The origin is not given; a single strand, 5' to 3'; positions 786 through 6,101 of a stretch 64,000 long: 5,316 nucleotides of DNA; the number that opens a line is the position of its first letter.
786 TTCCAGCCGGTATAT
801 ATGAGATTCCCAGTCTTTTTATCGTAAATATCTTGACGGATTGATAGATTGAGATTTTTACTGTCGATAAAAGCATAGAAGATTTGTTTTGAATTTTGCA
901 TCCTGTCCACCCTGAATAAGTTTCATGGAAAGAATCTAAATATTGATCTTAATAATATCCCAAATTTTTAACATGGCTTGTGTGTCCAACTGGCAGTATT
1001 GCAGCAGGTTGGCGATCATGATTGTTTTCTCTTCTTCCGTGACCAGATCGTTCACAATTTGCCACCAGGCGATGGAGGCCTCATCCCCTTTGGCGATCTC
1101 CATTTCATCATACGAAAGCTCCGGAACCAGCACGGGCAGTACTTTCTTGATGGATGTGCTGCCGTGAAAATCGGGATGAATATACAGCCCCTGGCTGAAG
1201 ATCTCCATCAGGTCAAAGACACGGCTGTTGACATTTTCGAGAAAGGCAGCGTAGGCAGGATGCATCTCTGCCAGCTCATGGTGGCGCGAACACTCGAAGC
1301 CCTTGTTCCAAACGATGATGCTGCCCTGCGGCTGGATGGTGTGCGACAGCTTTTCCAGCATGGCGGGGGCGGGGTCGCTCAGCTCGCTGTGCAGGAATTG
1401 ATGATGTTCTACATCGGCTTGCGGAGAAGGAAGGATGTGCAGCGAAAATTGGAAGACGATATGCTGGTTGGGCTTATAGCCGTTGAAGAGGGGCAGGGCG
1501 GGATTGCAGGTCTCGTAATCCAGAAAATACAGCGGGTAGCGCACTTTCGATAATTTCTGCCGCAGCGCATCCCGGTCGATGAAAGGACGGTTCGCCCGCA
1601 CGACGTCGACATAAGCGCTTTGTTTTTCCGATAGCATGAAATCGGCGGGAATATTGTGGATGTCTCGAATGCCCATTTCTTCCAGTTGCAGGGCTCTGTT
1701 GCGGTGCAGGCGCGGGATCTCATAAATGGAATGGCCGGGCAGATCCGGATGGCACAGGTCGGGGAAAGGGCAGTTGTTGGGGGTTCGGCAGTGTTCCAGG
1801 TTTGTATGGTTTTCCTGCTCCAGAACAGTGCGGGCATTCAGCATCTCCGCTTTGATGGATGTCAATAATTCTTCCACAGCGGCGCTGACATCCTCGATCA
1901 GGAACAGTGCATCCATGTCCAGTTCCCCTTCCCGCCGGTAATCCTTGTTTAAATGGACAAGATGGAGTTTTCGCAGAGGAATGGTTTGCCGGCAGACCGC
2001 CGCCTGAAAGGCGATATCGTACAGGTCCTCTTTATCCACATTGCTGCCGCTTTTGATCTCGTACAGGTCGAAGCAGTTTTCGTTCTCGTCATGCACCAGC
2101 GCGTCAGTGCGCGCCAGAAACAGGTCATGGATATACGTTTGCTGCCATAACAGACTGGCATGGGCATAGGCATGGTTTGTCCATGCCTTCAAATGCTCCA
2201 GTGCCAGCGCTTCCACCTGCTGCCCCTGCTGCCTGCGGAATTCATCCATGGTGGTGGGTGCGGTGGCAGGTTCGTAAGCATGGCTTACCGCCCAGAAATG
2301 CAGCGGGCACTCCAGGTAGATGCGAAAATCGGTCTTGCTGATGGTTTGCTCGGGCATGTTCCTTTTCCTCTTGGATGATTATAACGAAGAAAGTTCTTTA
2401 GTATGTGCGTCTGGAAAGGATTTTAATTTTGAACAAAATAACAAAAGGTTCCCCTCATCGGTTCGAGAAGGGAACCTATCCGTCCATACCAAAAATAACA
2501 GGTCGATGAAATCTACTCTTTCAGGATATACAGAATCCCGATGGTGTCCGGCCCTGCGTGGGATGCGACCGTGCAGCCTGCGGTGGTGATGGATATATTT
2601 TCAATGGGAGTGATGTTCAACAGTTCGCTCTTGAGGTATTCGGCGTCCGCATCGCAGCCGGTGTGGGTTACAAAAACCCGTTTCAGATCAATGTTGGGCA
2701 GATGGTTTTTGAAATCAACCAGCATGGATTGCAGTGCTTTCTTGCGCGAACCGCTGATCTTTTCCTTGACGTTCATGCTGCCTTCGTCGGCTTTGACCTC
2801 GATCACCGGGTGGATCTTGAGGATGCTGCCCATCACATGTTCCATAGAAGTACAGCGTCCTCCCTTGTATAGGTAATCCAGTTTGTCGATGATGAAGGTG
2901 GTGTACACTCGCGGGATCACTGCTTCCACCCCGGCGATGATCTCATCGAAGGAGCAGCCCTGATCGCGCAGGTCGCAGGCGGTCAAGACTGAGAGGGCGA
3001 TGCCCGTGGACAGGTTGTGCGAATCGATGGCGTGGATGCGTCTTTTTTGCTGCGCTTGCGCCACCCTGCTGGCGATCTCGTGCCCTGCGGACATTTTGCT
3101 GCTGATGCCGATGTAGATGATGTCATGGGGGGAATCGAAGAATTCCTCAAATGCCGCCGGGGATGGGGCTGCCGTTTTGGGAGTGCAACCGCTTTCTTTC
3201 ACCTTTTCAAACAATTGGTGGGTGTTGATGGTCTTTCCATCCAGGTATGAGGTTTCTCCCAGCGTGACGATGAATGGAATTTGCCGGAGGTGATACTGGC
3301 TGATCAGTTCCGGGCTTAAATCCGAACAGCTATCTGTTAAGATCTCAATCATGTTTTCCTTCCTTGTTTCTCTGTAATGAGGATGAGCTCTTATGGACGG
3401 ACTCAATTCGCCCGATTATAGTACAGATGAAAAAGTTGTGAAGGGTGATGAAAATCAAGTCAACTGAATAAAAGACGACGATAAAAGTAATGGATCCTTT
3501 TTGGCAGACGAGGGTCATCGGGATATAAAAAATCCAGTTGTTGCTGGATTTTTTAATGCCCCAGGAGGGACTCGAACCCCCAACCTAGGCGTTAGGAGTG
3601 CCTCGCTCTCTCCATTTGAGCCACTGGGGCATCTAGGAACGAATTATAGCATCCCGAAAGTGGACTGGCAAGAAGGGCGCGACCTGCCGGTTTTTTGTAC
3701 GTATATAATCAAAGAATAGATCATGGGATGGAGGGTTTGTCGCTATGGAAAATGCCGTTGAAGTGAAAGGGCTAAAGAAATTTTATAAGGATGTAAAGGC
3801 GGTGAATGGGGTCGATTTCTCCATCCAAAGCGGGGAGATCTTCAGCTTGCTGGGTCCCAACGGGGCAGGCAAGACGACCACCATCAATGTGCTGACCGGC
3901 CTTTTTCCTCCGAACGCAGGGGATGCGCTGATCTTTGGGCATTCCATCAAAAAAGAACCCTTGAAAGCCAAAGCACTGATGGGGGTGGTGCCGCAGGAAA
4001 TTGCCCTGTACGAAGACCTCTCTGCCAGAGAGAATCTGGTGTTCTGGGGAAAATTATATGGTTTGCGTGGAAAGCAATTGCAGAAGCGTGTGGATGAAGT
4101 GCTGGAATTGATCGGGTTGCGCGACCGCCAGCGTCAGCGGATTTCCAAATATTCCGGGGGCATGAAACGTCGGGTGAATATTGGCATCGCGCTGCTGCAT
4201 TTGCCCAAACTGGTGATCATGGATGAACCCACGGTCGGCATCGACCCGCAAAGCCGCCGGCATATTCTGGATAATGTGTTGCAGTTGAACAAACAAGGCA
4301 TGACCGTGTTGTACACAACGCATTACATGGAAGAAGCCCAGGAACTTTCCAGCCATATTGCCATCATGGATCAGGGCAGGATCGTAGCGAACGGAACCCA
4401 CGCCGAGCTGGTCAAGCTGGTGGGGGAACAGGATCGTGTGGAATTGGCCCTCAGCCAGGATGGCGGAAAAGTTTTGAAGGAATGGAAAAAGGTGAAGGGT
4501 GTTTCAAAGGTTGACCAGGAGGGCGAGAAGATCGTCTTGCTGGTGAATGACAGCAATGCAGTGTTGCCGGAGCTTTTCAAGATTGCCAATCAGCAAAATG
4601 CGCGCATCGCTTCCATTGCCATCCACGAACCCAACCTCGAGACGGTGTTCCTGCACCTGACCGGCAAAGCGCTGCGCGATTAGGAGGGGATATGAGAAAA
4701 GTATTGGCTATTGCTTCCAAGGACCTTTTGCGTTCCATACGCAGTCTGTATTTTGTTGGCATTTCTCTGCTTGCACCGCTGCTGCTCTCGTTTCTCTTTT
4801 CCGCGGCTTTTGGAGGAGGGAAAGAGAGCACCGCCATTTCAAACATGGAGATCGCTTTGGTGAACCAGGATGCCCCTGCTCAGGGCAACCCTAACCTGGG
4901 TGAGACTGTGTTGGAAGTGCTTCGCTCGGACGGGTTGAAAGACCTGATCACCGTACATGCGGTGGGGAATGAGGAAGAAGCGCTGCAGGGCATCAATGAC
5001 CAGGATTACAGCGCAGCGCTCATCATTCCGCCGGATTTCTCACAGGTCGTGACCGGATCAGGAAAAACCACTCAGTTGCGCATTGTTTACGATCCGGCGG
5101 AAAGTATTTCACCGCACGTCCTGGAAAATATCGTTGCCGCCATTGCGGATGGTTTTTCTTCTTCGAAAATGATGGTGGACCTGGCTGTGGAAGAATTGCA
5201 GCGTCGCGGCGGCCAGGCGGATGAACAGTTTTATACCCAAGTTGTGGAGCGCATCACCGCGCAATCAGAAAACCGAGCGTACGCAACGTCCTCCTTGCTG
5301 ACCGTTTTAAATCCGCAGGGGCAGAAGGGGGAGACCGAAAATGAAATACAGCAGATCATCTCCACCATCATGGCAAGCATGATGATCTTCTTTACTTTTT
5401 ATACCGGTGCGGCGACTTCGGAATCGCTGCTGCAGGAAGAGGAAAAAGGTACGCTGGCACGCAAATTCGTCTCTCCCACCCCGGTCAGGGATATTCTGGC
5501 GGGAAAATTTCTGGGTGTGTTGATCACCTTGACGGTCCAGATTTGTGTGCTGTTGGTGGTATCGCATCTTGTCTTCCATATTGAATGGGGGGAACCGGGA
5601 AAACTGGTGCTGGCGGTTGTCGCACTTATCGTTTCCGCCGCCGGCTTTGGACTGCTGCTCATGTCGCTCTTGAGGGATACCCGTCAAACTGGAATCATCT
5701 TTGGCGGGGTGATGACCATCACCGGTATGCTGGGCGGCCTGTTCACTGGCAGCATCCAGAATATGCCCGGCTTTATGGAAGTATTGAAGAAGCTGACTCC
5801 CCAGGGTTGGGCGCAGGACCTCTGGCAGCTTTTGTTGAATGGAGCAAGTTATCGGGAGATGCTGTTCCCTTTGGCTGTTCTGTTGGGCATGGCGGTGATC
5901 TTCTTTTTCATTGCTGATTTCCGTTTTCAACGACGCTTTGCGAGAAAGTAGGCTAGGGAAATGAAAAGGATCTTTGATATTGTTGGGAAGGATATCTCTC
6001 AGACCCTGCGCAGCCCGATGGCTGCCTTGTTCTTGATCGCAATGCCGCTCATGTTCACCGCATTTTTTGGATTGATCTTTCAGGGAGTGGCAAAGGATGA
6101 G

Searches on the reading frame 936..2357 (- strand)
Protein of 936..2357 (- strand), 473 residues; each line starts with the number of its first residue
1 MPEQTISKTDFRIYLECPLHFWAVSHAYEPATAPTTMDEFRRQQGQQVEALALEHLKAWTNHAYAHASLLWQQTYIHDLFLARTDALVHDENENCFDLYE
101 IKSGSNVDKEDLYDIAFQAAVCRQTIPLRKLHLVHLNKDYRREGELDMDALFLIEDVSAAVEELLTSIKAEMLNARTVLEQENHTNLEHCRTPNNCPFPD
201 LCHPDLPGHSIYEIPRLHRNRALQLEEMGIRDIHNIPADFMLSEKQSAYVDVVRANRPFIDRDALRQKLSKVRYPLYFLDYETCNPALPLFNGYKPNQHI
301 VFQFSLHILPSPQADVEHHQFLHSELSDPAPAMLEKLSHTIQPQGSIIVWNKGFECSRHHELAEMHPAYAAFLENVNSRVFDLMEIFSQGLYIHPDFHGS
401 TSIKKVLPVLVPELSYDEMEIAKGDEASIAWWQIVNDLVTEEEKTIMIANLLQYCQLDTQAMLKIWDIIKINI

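Call 81: search_protein_families(library=pfam, proteins=[window:936-2357:-], max_evalue=0.000001)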
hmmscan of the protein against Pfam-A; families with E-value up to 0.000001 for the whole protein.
window:936-2357:- (473 aa): 1 family
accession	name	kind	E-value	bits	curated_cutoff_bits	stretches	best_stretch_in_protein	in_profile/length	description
PF11074.14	DUF2779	-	2.3e-41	141.4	23.3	1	277-402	1-126/126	Domain of unknown function(DUF2779)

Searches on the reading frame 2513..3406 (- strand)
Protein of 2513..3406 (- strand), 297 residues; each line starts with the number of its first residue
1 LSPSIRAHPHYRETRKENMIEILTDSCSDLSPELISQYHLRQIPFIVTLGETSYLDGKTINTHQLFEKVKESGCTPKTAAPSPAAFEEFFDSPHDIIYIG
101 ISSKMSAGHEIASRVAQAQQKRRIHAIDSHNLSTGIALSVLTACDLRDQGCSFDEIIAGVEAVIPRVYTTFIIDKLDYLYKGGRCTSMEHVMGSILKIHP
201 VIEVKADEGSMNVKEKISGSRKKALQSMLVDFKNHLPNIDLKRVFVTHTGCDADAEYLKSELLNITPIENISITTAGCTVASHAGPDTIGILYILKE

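Call 81: search_protein_families(library=pfam, proteins=[window:2513-3406:-], max_evalue=0.000001)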
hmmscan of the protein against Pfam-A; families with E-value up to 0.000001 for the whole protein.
window:2513-3406:- (297 aa): 1 family
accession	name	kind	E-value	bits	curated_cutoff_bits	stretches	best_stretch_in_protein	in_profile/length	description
PF02645.21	DegV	-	5.1e-67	226.6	27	1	20-294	2-278/280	Uncharacterised protein, DegV family COG1307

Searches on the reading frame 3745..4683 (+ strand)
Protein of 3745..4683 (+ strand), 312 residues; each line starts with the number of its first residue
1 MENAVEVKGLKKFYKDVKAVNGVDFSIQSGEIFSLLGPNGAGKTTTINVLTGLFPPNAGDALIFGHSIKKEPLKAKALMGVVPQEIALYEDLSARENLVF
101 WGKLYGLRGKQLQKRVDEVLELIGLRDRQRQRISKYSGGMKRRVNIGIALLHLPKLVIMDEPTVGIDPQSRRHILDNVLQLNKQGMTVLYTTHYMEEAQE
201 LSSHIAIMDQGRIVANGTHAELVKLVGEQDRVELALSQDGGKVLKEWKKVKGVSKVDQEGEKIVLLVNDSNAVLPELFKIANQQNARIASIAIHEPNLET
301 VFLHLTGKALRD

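Call 81: search_protein_families(library=pfam, proteins=[window:3745-4683:+], max_evalue=0.000001)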
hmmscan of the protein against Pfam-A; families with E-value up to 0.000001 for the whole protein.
window:3745-4683:+ (312 aa): 2 families
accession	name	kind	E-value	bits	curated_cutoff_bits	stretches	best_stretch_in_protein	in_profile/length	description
PF00005.33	ABC_tran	-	2e-31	109.8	25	1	21-163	2-136/137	ABC transporter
PF13304.12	AAA_21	-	4.4e-12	47.1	27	1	123-193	225-298/304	AAA domain, putative AbiEii toxin, Type IV TA system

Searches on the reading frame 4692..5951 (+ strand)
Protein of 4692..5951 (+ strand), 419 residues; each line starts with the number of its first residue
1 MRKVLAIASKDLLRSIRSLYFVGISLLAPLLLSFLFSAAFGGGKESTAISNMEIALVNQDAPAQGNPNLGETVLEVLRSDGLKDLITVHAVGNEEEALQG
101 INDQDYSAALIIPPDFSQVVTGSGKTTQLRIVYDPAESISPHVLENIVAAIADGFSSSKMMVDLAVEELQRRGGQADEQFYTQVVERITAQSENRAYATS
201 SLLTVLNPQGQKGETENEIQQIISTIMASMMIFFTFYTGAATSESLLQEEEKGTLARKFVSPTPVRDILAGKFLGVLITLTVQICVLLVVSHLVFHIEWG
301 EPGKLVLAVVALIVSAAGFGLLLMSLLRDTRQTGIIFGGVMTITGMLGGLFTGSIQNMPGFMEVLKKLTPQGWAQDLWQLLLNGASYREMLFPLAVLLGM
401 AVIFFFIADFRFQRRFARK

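Call 81: search_protein_families(library=pfam, proteins=[window:4692-5951:+], max_evalue=0.000001)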
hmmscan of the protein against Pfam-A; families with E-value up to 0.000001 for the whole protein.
window:4692-5951:+ (419 aa): 4 families
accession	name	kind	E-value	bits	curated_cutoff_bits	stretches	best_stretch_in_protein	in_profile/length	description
PF12698.13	ABC2_membrane_3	-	3.1e-42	145.4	31.6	1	23-408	5-345/347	ABC-2 family transporter protein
PF12679.13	ABC2_membrane_2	-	4.3e-22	79.1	27.2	1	5-415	1-281/283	ABC-2 family transporter protein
PF01061.29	ABC2_membrane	-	4.7e-18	65.9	26.9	1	219-376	45-204/211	ABC-2 type transporter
PF12051.14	DUF3533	-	9.7e-09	35.1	27.6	1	25-243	6-223/380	Protein of unknown function (DUF3533)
